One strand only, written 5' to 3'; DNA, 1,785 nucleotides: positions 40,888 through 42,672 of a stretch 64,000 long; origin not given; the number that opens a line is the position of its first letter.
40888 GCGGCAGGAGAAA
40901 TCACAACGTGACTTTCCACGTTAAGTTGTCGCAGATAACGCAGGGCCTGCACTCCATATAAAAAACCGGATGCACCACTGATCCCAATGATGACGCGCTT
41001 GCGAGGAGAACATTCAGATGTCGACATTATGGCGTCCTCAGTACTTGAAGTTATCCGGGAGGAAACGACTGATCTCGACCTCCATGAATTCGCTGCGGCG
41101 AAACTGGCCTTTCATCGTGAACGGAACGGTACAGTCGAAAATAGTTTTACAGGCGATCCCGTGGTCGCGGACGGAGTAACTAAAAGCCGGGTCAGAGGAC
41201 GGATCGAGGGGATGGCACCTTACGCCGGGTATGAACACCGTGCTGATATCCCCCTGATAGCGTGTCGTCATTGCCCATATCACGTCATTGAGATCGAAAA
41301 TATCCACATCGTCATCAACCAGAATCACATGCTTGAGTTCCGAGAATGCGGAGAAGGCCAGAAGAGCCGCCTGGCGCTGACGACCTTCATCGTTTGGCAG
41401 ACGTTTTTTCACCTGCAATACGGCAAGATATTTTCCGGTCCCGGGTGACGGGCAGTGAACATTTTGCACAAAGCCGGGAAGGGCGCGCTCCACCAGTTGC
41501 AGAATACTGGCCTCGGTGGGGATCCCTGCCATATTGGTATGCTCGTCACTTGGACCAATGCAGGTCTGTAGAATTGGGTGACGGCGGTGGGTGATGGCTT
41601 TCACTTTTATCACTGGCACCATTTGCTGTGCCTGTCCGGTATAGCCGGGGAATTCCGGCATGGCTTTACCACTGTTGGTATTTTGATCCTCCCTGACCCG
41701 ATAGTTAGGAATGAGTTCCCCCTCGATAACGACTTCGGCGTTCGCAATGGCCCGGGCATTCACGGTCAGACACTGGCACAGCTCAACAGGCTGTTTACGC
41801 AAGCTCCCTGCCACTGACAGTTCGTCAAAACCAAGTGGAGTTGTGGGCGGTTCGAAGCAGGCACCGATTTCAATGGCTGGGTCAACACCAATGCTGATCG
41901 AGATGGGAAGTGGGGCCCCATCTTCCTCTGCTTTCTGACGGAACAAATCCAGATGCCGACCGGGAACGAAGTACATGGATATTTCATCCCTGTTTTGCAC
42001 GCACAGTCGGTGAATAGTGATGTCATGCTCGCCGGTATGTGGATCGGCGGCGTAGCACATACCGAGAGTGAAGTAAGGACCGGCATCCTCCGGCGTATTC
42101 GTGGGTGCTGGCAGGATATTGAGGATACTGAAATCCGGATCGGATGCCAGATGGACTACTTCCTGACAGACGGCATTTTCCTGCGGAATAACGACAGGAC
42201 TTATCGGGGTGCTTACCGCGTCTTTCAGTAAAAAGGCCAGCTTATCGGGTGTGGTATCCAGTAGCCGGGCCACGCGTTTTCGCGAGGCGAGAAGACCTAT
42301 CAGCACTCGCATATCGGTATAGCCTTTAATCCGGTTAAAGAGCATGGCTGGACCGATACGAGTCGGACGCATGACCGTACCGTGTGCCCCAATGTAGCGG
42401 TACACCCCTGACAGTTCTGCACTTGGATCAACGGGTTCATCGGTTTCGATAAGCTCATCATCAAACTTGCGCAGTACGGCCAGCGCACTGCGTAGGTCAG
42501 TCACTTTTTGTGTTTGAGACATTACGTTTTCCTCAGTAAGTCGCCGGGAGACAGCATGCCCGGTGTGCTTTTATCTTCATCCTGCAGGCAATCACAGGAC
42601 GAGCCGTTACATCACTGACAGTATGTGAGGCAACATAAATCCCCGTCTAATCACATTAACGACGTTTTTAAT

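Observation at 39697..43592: UbiD/UbiX-type decarboxylase operon with membrane protein and divergent LysR regulator as island cargo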

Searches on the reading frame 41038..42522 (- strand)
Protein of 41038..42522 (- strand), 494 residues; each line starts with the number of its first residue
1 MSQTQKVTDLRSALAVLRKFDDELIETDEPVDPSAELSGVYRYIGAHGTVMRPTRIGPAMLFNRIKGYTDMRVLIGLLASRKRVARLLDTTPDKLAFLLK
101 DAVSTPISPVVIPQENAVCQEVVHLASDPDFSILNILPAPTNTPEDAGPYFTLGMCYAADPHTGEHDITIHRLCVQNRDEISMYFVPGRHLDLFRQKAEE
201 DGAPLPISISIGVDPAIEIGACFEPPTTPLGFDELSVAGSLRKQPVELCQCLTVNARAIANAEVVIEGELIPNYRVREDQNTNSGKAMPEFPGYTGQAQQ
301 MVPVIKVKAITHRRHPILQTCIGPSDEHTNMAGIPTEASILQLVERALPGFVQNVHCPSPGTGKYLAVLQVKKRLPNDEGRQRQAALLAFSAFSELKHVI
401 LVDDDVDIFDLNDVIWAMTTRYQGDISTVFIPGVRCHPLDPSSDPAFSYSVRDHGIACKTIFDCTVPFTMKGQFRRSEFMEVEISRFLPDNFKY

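Call 3: search_protein_families(library=pfam, proteins=[window:41038-42522:-])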
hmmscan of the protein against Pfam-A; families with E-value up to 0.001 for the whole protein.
window:41038-42522:- (494 aa): 3 families
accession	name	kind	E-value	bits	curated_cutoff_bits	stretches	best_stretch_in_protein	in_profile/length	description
PF01977.22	UbiD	-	9e-53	178.9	23.3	1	114-322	5-202/206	3-octaprenyl-4-hydroxybenzoate carboxy-lyase Rift-related domain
PF20696.2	UbiD_C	-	6.7e-33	113.8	24.2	1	330-464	2-127/127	3-octaprenyl-4-hydroxybenzoate carboxy-lyase C-terminal domain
PF20695.2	UbiD_N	-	4.5e-15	55.9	24.3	1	21-96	7-71/78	3-octaprenyl-4-hydroxybenzoate carboxy-lyase N-terminal domain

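Call 4: search_protein_families(library=ncbifam, proteins=[window:41038-42522:-])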
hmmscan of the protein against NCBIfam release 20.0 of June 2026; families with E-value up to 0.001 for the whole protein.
window:41038-42522:- (494 aa): 7 families
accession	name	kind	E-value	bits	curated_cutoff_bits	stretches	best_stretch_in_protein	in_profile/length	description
NF041204.1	VdcC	exception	1.8e-136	455.3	650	1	8-485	2-458/467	non-oxidative hydroxyarylic acid decarboxylases subunit C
TIGR00148.1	TIGR00148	subfamily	6.9e-72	242.5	244.85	1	11-445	2-424/438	UbiD family decarboxylase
TIGR03701.1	mena_SCO4490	equivalog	2.9e-48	164.7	495.9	1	21-444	9-426/433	menaquinone biosynthesis decarboxylase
NF008175.0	PRK10922.1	equivalog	8.1e-38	130.2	788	1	115-440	126-439/497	4-hydroxy-3-polyprenylbenzoate decarboxylase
TIGR02724.1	phenyl_P_beta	equivalog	6.3e-34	117.1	468.95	1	52-472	36-447/472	phenylphosphate carboxylase subunit beta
NF041219.1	BagN_FevL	exception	2.2e-30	105.6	1000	1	93-422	107-432/502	bagremycin/ferroverdin biosynthesis UbiD family decarboxylase BagN/FevL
TIGR02723.1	phenyl_P_alpha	equivalog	3.9e-23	81.8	564.6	1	61-468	52-446/485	phenylphosphate carboxylase subunit alpha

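Call 7: search_solved_structures(query=window:41038-42522:-, max_evalue=1e-10, show_alignments=1)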
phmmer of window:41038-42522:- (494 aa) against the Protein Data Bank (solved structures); distinct sequences matched with E-value up to 1e-10: 40.
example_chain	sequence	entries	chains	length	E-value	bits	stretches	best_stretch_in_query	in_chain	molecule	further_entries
5o3n_A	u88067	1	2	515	2.5e-204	682.6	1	6-492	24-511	3,4-dihydroxybenzoate decarboxylase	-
5ny5_A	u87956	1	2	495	2.7e-204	682.5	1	6-492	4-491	3,4-dihydroxybenzoate decarboxylase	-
5o3m_A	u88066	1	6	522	1.5e-202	676.7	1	4-492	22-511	Protocatechuate decarboxylase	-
6h6v_A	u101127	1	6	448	4.4e-69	236.6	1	59-473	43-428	3-polyprenyl-4-hydroxybenzoate decarboxylase and related decarboxylases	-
6h6x_B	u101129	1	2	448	3.2e-68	233.7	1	59-473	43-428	3-polyprenyl-4-hydroxybenzoate decarboxylase and related decarboxylases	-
8pmk_A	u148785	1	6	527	2e-45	158.5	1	8-479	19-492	Phthaloyl-CoA decarboxylase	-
8oz5_A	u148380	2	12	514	2.2e-45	158.4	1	8-479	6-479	Phthaloyl-CoA decarboxylase (Pcd)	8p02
7p9q_A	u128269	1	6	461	8.4e-43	149.9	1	57-487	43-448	AnInD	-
2idb_A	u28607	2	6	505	6.5e-34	120.6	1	116-441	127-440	3-octaprenyl-4-hydroxybenzoate carboxy-lyase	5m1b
5m1c_A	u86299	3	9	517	6.6e-34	120.6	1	116-441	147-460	3-octaprenyl-4-hydroxybenzoate carboxy-lyase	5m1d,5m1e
7pda_A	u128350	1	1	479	4e-31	111.4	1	51-479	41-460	UbiD family decarboxylase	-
6da6_A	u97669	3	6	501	4e-31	111.4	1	5-478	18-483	UbiD-like decarboxylase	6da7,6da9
7ae4_A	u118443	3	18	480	3.5e-30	108.3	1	8-468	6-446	Phenolic acid decarboxylase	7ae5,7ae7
7abo_C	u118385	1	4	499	2.2e-26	95.7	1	17-477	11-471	UbiD-like decarboxylase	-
4ip2_A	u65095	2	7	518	1.5e-25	93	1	17-477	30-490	Aromatic Acid Decarboxylase | PA0254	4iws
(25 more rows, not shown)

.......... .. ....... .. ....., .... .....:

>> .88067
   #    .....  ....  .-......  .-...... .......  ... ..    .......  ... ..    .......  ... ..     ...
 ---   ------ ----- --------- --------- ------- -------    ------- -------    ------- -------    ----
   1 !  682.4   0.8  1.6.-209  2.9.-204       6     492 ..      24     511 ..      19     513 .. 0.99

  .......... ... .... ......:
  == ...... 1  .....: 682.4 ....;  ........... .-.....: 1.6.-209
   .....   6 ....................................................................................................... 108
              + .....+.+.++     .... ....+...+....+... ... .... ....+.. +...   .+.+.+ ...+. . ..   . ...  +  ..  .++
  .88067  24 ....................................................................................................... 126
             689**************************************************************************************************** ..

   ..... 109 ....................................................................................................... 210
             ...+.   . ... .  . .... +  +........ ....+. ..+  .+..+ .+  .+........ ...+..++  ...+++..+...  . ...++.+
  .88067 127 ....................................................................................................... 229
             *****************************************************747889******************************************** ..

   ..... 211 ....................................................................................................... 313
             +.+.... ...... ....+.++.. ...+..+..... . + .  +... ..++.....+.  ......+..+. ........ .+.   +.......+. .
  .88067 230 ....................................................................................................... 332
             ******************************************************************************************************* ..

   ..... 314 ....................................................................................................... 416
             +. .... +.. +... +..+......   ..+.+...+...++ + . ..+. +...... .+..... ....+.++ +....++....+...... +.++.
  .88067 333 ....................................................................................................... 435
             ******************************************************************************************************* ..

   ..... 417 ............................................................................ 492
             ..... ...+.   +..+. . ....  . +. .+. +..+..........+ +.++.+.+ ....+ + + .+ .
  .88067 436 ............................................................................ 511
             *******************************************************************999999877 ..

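Call 9: find_homologous_proteins(query=window:41038-42522:-, max_evalue=1e-30)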
Query window:41038-42522:- (494 aa): 6119 proteins with E <= 1e-30 among 8000 candidates; the best 120 are listed.
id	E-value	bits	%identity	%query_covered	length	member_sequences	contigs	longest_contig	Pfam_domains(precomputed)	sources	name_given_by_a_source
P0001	0.0e+0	1120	99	100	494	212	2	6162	PF20696.3,PF01977.23,PF20695.3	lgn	-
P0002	1.9e-297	1005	89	99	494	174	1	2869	PF20696.3,PF01977.23,PF20695.3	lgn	-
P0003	3.2e-289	978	85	99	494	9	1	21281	PF20696.3,PF01977.23,PF20695.3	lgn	-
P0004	2.6e-286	968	85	98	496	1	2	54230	PF20696.3,PF01977.23,PF20695.3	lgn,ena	-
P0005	4.6e-284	960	84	99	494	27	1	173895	PF20696.3,PF01977.23,PF20695.3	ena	-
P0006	1.3e-283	959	84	99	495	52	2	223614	PF20696.3,PF01977.23,PF20695.3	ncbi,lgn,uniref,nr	ncbi:UbiD family decarboxylase [Rahnella woolbedingensis]|uniref:UbiD family decarboxylase n=1 Tax=R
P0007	1.5e-283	959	83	99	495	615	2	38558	PF20696.3,PF01977.23,PF20695.3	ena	-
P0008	3.7e-283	958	83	99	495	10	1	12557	PF20696.3,PF01977.23,PF20695.3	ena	-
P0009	3.6e-282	954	82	99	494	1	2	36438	PF20696.3,PF01977.23,PF20695.3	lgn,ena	-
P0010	4.0e-282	954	82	99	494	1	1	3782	PF20696.3,PF01977.23,PF20695.3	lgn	-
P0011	4.1e-282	954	83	99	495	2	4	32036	PF20696.3,PF01977.23,PF20695.3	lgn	-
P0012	7.9e-282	953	82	99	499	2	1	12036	PF20696.3,PF01977.23,PF20695.3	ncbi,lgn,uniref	ncbi:UbiD family decarboxylase [Erwinia sp. V71]|uniref:UbiD family decarboxylase n=1 Tax=Erwinia sp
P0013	1.1e-281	953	82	99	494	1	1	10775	PF20696.3,PF01977.23,PF20695.3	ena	-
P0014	2.9e-281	951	82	99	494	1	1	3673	PF20696.3,PF01977.23,PF20695.3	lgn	-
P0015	3.1e-281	951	82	99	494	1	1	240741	PF20696.3,PF01977.23,PF20695.3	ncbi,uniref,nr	ncbi:3,4-dihydroxybenzoate decarboxylase [Mangrovibacter sp. MFB070]|uniref:UbiD family decarboxylas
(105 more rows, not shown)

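Call 15: find_related_loci(query=A1, collection=genome_contigs, flank=7000)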
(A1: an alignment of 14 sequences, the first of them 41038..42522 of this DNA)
Query A1 (494 aa) in genome_contigs; peptide patterns used: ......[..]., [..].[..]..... (x = any residue, [..] = any of these).
600 stretches matched a pattern (row limit reached: there are more); 551 encode a relative of the query (tblastn E <= 1e-3); the best 80 are kept; 80 distinct loci.
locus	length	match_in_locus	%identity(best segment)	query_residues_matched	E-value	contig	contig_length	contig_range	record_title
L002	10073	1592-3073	99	1-494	0e+0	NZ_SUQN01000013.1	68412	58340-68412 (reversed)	Citrobacter gillenii strain UMG736 UMG736_13, whole genome shotgun sequence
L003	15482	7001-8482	97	1-494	0e+0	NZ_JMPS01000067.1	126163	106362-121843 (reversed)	Yokenella regensburgei ATCC 49455 GYRE.assembly.068, whole genome shotgun sequence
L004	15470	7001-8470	84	1-489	0e+0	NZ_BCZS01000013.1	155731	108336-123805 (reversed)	Pluralibacter gergoviae ATCC 33028 = NBRC 105706, whole genome shotgun sequence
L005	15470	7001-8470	84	1-489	0e+0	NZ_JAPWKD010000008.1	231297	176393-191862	MAG: Pantoea sp. isolate Chal_Metagen_Bin9 1812, whole genome shotgun sequence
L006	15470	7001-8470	82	1-489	0e+0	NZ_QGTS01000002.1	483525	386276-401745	Mangrovibacter plantisponsor strain DSM 19579 Ga0244534_102, whole genome shotgun sequence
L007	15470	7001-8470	85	1-489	0e+0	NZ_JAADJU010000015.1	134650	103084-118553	Rouxiella aceris strain SAP-1 contig15, whole genome shotgun sequence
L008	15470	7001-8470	85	1-489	0e+0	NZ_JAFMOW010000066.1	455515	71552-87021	Rahnella bonaserana strain H11b NODE_3_length_455515_cov_58.612893, whole genome shotgun sequence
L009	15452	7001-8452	82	6-489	0e+0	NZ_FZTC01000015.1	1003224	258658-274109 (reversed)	Klebsiella grimontii strain 06D021, whole genome shotgun sequence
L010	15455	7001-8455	80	5-489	0e+0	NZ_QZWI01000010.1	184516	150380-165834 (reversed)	Rahnella bruchi strain DSM 27398 contig_0010, whole genome shotgun sequence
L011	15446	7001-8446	82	9-490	0e+0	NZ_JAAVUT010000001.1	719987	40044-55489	Sodalis sp. dw_96 1, whole genome shotgun sequence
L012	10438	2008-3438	82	3-479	0e+0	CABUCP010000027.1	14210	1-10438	MAG TPA_asm: uncultured Klebsiella sp. isolate MGYG-HGUT-03882 genome assembly, contig: GUT_GENOME247084_27, whole genom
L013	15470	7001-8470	83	1-489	0e+0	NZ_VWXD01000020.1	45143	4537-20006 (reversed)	Candidatus Pantoea formicae isolate Acro-805 NODE_20_length_45143_cov_74.700018, whole genome shotgun sequence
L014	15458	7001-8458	80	5-489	0e+0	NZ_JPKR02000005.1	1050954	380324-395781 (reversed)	Tatumella morbirosei strain LMG 23360 Contig5, whole genome shotgun sequence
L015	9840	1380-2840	83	3-489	0e+0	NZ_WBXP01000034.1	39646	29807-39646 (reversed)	Shimwellia pseudoproteus strain DSM 3038 DSM3038_34, whole genome shotgun sequence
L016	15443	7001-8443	77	9-489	0e+0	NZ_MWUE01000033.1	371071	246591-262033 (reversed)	Pantoea latae strain AS1 33__len__371071, whole genome shotgun sequence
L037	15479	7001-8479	68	1-493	0e+0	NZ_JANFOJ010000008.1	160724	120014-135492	Sporolactobacillus sp. STSJ-5 8, whole genome shotgun sequence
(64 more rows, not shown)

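Call 26: search_solved_structures(query=window:41038-42522:-, max_evalue=1e-60, show_alignments=4)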
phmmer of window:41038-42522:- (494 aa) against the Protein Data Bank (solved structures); distinct sequences matched with E-value up to 1e-60: 5.
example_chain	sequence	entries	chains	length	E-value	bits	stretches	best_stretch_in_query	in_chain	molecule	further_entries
5o3n_A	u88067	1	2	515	2.5e-204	682.6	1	6-492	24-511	3,4-dihydroxybenzoate decarboxylase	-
5ny5_A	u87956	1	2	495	2.7e-204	682.5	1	6-492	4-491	3,4-dihydroxybenzoate decarboxylase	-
5o3m_A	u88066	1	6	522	1.5e-202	676.7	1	4-492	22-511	Protocatechuate decarboxylase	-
6h6v_A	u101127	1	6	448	4.4e-69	236.6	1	59-473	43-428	3-polyprenyl-4-hydroxybenzoate decarboxylase and related decarboxylases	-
6h6x_B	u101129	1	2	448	3.2e-68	233.7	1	59-473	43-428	3-polyprenyl-4-hydroxybenzoate decarboxylase and related decarboxylases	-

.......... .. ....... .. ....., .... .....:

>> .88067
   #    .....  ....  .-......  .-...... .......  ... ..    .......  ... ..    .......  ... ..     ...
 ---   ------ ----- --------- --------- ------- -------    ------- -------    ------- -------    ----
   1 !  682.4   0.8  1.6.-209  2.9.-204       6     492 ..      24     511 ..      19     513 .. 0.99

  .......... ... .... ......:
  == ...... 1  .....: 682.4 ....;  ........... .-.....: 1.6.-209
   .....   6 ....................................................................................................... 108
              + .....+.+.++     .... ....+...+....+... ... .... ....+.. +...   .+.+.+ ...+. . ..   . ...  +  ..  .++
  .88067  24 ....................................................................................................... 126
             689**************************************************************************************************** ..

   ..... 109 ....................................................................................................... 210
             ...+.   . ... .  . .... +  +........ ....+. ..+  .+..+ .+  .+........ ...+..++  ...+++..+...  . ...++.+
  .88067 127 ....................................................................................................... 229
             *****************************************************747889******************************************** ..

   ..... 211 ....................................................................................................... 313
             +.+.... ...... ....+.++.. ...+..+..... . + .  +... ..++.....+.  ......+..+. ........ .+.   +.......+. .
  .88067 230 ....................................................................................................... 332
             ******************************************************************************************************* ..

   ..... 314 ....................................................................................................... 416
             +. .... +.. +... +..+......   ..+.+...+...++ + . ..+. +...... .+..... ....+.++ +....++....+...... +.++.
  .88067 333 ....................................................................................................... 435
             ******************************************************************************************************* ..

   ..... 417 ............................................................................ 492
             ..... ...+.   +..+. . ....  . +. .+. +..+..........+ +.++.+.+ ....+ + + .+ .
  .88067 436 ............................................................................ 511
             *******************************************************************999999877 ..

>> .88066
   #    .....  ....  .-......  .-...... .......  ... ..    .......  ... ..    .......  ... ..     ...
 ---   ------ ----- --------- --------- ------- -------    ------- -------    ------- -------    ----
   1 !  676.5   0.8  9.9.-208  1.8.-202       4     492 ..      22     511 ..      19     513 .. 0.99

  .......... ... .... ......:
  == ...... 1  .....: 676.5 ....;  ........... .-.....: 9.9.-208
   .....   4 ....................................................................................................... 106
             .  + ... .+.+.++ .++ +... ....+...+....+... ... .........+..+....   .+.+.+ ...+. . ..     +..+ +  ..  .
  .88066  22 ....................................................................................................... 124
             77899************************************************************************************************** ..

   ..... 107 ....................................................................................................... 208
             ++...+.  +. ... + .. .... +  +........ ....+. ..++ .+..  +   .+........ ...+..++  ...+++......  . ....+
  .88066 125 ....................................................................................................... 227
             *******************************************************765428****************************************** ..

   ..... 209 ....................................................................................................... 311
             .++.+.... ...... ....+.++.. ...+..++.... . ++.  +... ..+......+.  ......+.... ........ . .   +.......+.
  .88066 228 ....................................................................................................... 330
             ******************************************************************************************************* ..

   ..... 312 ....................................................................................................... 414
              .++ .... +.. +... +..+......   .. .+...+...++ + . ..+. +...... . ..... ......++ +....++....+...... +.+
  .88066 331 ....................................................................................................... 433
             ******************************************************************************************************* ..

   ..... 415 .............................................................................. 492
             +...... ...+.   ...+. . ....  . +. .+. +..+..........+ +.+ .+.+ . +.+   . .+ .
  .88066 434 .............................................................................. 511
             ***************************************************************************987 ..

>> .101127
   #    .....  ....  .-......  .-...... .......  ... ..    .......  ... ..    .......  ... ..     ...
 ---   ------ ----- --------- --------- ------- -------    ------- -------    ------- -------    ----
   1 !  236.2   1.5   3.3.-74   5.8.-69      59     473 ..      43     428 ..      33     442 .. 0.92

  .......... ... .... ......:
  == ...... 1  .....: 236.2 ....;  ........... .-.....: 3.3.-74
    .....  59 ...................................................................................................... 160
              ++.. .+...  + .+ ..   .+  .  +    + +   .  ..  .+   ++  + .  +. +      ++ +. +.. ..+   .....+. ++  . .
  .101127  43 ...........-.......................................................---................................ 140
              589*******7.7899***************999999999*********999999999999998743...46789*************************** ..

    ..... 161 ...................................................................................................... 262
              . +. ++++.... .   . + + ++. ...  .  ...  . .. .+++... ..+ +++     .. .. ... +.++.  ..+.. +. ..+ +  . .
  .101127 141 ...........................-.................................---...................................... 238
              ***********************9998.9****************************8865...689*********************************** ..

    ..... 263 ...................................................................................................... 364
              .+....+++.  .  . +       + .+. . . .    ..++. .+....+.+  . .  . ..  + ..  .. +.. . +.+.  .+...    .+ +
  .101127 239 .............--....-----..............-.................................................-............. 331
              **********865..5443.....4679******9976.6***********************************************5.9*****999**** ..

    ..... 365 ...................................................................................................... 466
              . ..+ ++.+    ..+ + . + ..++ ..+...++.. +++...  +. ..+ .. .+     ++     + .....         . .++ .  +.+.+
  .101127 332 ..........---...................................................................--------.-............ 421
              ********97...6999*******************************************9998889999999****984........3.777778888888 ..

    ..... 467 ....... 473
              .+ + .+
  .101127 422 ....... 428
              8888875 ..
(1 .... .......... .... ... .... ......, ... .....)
